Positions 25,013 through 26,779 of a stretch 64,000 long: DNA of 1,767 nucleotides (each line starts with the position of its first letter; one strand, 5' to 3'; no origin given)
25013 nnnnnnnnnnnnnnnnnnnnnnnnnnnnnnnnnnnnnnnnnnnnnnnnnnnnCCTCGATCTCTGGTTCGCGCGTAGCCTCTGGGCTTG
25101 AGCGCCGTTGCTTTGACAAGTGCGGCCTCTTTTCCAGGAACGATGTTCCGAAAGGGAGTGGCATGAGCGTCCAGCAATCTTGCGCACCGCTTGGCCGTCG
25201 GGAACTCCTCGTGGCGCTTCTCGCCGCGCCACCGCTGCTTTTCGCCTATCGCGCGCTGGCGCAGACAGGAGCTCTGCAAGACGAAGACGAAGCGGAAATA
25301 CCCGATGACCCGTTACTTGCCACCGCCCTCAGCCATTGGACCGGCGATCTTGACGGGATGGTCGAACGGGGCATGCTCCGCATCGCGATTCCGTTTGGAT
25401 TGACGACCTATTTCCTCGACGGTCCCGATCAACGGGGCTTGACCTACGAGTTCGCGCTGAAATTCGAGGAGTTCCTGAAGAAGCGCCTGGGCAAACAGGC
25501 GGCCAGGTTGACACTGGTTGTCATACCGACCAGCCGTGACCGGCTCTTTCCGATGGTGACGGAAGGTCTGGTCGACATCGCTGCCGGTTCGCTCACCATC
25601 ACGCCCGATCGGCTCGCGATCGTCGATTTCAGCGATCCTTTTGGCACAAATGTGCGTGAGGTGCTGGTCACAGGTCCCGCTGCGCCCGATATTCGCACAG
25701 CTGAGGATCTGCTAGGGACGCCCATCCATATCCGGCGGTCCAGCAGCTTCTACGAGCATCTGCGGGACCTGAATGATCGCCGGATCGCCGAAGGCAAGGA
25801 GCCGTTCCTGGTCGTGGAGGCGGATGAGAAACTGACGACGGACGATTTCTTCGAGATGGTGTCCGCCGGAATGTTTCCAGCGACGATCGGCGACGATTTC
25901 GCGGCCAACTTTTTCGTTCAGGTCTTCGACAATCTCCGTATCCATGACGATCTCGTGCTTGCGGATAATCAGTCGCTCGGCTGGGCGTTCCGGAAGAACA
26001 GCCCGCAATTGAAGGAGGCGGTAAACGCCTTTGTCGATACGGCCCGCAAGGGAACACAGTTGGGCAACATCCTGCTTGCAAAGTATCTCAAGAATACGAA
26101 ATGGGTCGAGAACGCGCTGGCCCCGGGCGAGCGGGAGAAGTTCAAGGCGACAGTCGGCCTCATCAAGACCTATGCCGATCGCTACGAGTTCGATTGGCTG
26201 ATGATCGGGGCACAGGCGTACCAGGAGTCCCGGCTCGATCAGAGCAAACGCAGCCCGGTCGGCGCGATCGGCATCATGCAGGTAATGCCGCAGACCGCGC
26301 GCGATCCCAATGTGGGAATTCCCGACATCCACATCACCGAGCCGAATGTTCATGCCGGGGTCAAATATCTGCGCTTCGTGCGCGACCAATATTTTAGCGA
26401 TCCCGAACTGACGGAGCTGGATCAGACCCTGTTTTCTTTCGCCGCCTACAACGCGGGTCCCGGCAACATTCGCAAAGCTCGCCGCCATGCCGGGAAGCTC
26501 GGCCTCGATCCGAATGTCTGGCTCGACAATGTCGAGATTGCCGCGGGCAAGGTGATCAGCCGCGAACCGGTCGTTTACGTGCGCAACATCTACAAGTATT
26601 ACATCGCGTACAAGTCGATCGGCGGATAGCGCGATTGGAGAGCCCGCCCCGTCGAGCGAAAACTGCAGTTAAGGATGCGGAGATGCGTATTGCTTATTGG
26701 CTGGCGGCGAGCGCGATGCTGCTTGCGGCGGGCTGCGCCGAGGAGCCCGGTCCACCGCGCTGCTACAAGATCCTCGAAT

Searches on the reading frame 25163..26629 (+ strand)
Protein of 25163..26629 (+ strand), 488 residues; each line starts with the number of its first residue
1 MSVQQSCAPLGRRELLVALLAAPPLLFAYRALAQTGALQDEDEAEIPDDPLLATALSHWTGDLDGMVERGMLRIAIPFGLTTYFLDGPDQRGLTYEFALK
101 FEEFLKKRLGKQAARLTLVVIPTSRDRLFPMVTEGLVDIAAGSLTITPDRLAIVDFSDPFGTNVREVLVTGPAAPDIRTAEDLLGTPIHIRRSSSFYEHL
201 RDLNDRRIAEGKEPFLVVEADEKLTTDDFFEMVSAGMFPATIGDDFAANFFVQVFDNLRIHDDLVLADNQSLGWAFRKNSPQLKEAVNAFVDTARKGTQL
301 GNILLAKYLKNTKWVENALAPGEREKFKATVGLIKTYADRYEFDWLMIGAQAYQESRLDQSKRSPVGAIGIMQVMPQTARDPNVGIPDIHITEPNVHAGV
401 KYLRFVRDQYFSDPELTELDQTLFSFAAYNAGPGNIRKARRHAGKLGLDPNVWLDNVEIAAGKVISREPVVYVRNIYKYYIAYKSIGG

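Call 3: search_protein_families(library=pfam, proteins=[window:25163-26629:+])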
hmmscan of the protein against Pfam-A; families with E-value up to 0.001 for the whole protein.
window:25163-26629:+ (488 aa): 3 families
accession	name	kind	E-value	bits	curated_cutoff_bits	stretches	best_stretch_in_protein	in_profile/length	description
PF01464.25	SLT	-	1.4e-17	63.8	21.3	1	333-445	2-110/117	Transglycosylase SLT domain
PF00497.25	SBP_bac_3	-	6.2e-14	52.3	26.4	1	107-303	34-125/132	Bacterial extracellular solute-binding proteins, family 3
PF10613.14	Lig_chan-Glu_bd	-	0.00028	21.4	30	1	132-169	74-111/115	Ligated ion channel L-glutamate- and glycine-binding site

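Call 4: search_protein_families(library=ncbifam, proteins=[window:25163-26629:+])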
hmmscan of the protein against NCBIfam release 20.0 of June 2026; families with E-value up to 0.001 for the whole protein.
window:25163-26629:+ (488 aa): 7 families
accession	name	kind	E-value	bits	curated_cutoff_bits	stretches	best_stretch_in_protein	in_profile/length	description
NF008112.0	PRK10859.1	equivalog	1.7e-48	165.3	354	1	63-455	36-409/483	membrane-bound lytic murein transglycosylase MltF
NF047373.1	BB0259_flg_lyt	exception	4.8e-11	42.2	234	1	333-448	551-662/705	flagellar assembly lytic transglycosylase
NF008631.0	PRK11619.1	equivalog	5.2e-10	38.3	536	1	350-484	499-625/644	murein transglycosylase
NF008426.0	PRK11260.1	equivalog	1.3e-08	34.5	312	1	63-303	34-255/266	cystine ABC transporter substrate-binding protein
TIGR01096.1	3A0103s03R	subfamily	4.9e-06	26.2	256.35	1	116-289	63-231/250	lysine/arginine/ornithine ABC transporter substrate-binding protein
NF007029.0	PRK09495.1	equivalog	1e-05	25.4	303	1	122-303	69-238/248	glutamine ABC transporter substrate-binding protein GlnH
NF008670.0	PRK11671.1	equivalog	3.4e-05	23.2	375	1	329-437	191-307/359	membrane-bound lytic murein transglycosylase MltC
